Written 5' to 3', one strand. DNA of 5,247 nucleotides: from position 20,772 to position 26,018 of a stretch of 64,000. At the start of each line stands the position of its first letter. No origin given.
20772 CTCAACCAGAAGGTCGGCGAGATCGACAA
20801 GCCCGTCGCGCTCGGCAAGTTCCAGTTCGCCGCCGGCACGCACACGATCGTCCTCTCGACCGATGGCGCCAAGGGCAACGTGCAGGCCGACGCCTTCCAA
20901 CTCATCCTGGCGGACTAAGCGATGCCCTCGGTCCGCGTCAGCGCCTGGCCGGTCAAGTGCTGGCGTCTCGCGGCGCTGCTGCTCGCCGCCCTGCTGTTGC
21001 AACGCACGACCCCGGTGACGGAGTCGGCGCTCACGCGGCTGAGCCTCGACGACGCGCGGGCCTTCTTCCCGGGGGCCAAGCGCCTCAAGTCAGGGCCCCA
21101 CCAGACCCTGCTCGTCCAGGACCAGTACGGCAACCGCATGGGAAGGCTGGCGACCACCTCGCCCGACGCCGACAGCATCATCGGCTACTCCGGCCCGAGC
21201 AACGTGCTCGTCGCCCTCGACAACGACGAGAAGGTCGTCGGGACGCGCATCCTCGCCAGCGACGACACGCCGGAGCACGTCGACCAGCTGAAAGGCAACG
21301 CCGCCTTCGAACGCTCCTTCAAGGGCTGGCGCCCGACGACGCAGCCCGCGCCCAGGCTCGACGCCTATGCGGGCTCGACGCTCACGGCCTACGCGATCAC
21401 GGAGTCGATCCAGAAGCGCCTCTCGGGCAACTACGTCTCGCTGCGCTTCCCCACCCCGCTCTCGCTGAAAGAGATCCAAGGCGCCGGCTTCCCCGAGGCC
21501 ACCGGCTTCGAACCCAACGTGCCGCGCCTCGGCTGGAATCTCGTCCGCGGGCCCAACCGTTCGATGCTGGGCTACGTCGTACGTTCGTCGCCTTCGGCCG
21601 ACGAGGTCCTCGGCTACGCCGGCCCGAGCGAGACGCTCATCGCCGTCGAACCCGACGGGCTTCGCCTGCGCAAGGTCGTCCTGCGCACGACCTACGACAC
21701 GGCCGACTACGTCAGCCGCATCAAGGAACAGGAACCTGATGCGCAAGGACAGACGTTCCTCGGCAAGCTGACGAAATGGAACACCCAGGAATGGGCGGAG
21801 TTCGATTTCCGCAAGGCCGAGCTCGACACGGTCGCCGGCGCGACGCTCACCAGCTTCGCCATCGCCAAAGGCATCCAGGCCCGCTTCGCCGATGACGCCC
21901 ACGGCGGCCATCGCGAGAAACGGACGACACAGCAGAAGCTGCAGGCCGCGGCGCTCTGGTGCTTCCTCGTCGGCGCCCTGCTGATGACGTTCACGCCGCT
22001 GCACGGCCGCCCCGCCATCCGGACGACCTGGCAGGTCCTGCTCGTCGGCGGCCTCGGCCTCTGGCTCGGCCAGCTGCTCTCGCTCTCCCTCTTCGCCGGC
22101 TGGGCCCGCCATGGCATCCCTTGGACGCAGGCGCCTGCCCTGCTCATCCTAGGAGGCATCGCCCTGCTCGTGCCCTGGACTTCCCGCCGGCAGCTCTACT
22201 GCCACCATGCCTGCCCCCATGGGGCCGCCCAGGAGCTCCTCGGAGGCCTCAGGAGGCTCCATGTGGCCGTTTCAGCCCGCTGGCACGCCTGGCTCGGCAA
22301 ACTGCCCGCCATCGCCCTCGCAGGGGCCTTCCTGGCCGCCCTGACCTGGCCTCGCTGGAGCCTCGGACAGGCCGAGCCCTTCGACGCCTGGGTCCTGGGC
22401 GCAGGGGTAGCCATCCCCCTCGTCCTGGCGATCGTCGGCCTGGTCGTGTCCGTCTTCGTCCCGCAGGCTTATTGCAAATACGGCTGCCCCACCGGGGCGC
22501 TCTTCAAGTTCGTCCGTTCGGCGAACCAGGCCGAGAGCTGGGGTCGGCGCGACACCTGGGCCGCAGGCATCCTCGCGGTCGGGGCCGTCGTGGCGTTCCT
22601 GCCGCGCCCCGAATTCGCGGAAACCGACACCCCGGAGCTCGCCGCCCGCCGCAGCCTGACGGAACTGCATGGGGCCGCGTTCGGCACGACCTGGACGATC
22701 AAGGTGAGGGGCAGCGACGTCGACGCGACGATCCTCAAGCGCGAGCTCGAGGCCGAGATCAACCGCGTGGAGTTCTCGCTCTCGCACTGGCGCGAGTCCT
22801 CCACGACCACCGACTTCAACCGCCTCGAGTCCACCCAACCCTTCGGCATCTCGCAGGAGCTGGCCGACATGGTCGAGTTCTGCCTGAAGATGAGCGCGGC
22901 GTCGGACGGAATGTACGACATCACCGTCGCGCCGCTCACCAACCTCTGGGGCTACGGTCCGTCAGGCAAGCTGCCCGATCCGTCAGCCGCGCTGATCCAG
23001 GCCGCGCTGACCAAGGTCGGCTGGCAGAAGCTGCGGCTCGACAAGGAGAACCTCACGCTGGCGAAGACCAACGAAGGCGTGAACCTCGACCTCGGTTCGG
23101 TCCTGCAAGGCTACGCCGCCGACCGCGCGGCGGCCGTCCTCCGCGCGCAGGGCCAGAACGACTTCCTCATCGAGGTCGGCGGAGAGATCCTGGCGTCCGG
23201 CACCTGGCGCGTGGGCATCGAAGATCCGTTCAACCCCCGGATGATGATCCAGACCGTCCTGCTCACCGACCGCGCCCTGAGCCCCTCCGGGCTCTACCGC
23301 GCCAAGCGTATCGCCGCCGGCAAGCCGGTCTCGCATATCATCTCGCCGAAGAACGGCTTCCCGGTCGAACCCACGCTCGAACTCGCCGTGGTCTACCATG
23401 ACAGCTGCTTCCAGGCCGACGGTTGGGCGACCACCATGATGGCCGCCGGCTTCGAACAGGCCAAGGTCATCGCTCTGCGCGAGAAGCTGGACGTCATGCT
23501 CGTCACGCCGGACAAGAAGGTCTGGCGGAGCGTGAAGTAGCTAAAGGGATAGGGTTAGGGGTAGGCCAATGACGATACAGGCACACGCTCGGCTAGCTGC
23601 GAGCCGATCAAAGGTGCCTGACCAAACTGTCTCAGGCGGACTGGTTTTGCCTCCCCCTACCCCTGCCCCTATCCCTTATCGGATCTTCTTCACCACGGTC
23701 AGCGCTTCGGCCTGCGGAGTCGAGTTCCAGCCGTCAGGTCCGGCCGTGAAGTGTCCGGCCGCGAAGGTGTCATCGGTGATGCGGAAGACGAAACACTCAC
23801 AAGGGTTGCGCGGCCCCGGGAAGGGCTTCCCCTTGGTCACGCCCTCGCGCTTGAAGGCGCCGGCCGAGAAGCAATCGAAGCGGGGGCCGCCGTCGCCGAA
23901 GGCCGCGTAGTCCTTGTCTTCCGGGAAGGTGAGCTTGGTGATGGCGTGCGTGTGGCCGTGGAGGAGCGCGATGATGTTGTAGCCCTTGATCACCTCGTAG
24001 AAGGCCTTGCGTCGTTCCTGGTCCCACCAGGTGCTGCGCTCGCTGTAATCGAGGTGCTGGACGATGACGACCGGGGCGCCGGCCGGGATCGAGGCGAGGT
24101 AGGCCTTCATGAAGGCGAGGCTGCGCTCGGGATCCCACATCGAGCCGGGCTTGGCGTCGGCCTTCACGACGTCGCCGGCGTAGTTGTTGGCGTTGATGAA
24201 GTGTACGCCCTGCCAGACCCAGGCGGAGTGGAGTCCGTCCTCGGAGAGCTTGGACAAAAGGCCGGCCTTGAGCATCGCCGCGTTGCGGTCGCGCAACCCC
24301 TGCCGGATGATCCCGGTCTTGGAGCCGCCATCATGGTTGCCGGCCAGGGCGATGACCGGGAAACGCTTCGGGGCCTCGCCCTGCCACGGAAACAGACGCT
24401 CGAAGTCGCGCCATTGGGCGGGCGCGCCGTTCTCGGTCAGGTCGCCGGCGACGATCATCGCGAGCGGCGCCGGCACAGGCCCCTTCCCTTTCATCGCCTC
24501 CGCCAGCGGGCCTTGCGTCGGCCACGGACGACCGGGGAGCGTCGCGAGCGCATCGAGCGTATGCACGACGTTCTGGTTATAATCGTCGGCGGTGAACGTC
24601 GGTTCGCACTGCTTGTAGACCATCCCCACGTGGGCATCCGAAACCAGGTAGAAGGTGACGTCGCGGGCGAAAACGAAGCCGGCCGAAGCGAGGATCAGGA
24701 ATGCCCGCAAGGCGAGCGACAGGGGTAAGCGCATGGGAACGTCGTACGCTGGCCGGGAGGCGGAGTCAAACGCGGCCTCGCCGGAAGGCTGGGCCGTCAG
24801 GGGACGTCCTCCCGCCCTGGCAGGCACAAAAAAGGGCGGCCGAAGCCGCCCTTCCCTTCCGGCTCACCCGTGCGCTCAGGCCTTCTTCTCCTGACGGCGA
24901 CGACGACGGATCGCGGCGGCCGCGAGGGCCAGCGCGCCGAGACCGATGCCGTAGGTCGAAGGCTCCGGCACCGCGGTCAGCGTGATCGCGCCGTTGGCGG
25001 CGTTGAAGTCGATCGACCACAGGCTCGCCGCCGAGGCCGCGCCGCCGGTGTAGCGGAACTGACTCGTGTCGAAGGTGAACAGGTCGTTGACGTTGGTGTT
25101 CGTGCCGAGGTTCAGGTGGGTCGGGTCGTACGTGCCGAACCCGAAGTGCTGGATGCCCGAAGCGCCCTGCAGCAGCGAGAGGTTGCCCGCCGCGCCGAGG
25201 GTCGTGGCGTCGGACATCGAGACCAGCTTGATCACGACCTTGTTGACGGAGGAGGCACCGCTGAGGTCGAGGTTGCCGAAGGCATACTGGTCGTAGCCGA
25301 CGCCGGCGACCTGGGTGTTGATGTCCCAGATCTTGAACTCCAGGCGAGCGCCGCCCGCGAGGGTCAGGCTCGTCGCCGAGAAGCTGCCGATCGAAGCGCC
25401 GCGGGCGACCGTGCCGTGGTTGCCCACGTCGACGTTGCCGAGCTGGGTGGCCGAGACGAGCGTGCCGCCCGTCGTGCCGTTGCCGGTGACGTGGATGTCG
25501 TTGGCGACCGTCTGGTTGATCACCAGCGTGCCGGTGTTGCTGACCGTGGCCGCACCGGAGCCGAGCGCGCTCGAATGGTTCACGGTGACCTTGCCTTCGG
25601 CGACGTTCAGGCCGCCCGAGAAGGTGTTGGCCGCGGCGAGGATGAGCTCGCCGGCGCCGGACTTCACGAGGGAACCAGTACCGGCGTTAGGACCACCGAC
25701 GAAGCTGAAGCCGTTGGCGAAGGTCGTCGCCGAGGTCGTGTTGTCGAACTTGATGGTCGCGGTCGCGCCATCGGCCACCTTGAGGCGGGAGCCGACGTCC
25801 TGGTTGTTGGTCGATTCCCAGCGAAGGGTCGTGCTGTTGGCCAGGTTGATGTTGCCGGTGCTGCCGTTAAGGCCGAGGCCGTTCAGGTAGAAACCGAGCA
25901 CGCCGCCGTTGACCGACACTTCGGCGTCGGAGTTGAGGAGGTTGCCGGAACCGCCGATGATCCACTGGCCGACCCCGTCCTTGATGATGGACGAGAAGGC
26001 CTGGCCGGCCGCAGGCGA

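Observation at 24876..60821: Intact 36-kb gene for an ~11,981-aa PATR/beta-helix surface protein occupying 56% of the window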

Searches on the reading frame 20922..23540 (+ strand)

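Call 10: search_protein_families(library=pfam, proteins=[window:20922-23540:+], max_evalue=0.001)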
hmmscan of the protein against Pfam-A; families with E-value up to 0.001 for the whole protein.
window:20922-23540:+ (872 aa): 3 families
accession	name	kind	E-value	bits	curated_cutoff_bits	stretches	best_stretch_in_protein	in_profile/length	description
PF02424.20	ApbE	-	3.2e-67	227.3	25.6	1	587-858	1-264/266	ApbE family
PF04205.19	FMN_bind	-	3.2e-15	57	22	2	88-167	1-76/77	FMN-binding domain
PF12801.12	Fer4_5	-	5.2e-12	46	22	2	404-445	2-42/48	4Fe-4S binding domain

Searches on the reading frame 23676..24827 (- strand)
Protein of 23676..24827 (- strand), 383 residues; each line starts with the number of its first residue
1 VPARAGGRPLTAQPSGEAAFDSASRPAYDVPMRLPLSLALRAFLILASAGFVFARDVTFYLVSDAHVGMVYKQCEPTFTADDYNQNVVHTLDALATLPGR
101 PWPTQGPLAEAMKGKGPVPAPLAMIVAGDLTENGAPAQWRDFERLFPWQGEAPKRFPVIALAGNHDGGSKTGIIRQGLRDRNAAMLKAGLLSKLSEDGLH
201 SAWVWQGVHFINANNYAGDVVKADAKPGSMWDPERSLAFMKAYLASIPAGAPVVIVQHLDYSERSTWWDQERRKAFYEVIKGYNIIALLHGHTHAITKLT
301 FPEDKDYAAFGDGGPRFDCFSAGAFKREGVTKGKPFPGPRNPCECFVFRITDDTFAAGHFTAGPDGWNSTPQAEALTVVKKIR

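Call 10: search_protein_families(library=pfam, proteins=[window:23676-24827:-], max_evalue=0.001)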
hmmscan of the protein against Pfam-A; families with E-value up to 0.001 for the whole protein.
window:23676-24827:- (383 aa): 1 family
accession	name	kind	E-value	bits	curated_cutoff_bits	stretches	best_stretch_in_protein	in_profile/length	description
PF00149.33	Metallophos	-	1.8e-08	35.5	21.5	1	108-294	18-189/191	Calcineurin-like phosphoesterase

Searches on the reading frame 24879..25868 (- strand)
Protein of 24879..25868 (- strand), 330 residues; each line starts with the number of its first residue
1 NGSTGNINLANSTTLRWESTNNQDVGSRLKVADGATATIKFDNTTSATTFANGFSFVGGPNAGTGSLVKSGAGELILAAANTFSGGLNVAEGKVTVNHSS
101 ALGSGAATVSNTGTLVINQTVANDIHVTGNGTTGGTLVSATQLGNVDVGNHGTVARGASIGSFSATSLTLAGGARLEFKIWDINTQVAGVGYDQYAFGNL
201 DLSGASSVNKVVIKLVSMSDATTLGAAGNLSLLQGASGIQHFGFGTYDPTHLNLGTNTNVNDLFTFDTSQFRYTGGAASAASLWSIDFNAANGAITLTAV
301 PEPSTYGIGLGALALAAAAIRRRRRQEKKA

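Call 88: search_protein_families(library=pfam, proteins=[window:24879-25868:-], max_evalue=1)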
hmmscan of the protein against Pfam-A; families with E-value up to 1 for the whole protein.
window:24879-25868:- (330 aa): 2 families
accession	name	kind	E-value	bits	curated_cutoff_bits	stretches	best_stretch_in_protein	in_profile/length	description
PF12951.13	PATR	-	1.2e-07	32.1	27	1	67-96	1-30/30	Passenger-associated-transport-repeat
PF07589.16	PEP-CTERM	-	4.2e-07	30.2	20.7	1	299-323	1-24/24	PEP-CTERM motif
